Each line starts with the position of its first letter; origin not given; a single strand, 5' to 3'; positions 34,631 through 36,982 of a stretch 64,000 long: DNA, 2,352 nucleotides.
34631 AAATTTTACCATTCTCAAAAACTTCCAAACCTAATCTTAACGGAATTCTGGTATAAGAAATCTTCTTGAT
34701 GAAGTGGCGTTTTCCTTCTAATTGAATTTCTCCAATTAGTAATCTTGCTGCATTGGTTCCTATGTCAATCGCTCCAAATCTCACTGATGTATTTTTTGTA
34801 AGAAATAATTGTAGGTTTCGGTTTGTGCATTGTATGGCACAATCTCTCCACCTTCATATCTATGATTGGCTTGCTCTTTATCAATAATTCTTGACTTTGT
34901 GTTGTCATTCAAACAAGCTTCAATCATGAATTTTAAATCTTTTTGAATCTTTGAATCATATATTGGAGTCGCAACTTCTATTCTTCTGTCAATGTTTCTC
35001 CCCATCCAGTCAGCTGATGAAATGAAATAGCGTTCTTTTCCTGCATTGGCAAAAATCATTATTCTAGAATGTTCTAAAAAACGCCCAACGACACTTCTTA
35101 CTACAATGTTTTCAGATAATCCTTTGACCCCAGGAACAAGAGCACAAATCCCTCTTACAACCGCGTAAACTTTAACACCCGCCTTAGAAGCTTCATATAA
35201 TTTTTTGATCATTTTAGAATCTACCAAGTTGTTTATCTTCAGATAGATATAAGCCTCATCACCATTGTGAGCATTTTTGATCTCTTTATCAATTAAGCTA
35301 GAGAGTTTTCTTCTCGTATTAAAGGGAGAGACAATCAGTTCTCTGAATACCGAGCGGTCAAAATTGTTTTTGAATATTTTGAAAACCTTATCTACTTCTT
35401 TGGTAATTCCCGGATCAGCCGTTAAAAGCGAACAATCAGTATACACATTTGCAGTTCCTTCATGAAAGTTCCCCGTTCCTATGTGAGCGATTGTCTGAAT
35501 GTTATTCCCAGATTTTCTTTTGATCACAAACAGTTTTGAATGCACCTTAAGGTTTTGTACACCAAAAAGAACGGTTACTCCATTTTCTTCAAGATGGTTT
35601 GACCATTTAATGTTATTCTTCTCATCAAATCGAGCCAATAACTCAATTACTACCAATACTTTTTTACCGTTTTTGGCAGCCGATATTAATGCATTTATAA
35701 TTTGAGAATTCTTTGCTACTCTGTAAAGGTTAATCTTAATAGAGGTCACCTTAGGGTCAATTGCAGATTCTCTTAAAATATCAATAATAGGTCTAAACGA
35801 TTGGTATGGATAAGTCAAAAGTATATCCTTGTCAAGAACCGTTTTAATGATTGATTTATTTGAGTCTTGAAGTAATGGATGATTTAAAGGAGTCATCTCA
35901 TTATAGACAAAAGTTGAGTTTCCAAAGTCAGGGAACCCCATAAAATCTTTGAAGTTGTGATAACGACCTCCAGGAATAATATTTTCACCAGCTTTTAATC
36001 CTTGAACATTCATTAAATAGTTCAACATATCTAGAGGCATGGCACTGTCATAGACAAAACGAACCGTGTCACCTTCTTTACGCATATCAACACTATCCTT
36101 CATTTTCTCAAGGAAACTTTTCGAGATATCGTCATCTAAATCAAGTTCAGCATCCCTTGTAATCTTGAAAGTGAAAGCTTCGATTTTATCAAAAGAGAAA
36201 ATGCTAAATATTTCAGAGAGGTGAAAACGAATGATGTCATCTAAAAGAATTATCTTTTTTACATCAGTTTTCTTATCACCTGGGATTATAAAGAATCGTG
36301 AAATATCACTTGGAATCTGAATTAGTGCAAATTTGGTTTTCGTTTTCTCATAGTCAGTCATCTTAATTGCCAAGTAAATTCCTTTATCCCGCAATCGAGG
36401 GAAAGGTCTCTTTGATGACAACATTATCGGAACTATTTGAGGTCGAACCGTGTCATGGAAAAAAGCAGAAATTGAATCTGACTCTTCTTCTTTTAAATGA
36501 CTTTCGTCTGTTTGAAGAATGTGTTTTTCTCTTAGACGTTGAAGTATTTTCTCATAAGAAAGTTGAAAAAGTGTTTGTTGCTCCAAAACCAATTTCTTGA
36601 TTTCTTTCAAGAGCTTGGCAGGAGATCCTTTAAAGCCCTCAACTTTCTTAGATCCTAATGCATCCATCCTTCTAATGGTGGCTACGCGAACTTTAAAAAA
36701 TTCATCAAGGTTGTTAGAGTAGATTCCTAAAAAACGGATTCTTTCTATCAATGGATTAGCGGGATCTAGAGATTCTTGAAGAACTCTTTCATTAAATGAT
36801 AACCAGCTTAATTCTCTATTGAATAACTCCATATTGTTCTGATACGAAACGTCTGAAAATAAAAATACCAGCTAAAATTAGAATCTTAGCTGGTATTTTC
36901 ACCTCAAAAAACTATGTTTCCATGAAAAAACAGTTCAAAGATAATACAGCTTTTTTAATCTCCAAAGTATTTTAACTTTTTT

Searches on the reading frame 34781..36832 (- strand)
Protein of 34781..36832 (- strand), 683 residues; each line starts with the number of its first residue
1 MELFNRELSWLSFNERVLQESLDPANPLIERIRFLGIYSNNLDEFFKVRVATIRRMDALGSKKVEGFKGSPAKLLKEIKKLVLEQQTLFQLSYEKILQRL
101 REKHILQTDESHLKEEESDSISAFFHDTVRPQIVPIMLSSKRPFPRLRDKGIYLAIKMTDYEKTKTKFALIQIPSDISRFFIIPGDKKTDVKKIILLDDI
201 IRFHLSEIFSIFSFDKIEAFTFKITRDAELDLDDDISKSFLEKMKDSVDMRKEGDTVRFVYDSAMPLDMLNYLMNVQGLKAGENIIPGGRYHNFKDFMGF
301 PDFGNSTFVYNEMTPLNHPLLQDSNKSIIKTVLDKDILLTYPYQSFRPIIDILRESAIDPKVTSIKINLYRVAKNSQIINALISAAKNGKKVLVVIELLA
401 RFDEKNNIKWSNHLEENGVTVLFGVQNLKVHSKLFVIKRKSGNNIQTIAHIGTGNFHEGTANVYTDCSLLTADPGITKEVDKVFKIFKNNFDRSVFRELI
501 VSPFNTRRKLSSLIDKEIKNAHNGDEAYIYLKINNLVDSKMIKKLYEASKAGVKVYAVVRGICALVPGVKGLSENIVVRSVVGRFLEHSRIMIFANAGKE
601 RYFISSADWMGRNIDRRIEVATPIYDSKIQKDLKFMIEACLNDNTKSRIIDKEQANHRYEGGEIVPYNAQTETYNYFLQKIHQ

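Call 6: search_protein_families(library=pfam, proteins=[window:34781-36832:-], max_evalue=0.01)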
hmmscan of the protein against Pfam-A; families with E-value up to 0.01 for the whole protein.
window:34781-36832:- (683 aa): 5 families
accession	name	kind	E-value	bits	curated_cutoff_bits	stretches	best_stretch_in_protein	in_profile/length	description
PF17941.7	PP_kinase_C_1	-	4.2e-69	231.8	25.7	1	328-490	2-164/167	Polyphosphate kinase C-terminal domain 1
PF13090.12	PP_kinase_C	-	2.5e-68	229.3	25.8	1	499-669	1-171/172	Polyphosphate kinase C-terminal domain 2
PF02503.22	PP_kinase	-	2e-48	165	31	1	117-300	2-183/183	Polyphosphate kinase middle domain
PF13089.11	PP_kinase_N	-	1.3e-30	106.3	23.8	1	4-105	2-104/107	Polyphosphate kinase N-terminal domain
PF13091.12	PLDc_2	-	2.9e-14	53.5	27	2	363-485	10-129/132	PLD-like domain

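Call 7: search_protein_families(library=ncbifam, proteins=[window:34781-36832:-], max_evalue=0.01)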
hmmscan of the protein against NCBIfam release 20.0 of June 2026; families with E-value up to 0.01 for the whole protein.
window:34781-36832:- (683 aa): 12 families
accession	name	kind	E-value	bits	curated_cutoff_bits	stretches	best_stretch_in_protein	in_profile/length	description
TIGR03705.1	poly_P_kin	equivalog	1.5e-233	777.1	465.85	1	3-674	2-671/673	polyphosphate kinase 1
NF003917.0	PRK05443.1-1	subfamily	3.2e-233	776.1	470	1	4-679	8-681/689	RNA degradosome polyphosphate kinase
NF003921.0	PRK05443.2-2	subfamily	4.5e-208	693.1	701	1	3-660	23-676/707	RNA degradosome polyphosphate kinase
NF003925.0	PRK05443.3-3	equivalog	1.9e-199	664.2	707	1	4-679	13-686/688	RNA degradosome polyphosphate kinase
NF003920.0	PRK05443.2-1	equivalog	1.9e-186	621.5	935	1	4-675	13-687/719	RNA degradosome polyphosphate kinase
NF003923.0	PRK05443.3-1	equivalog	1.6e-178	595.3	1116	1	3-681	7-688/692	RNA degradosome polyphosphate kinase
NF003918.0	PRK05443.1-2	subfamily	4.7e-174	580.3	691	1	2-671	16-687/697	RNA degradosome polyphosphate kinase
NF003919.0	PRK05443.1-4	equivalog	5.7e-170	567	908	1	3-670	28-698/730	RNA degradosome polyphosphate kinase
NF003922.0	PRK05443.2-3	equivalog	9.8e-166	552.8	981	1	4-658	53-707/735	RNA degradosome polyphosphate kinase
NF003927.0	PRK05443.3-6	equivalog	9.1e-163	543.3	1042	1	5-655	9-659/717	RNA degradosome polyphosphate kinase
NF003924.0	PRK05443.3-2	equivalog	5.6e-158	527.4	1058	1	4-681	10-675/699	RNA degradosome polyphosphate kinase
NF003926.0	PRK05443.3-4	equivalog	1.4e-118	397.1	1391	1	3-649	4-644/675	RNA degradosome polyphosphate kinase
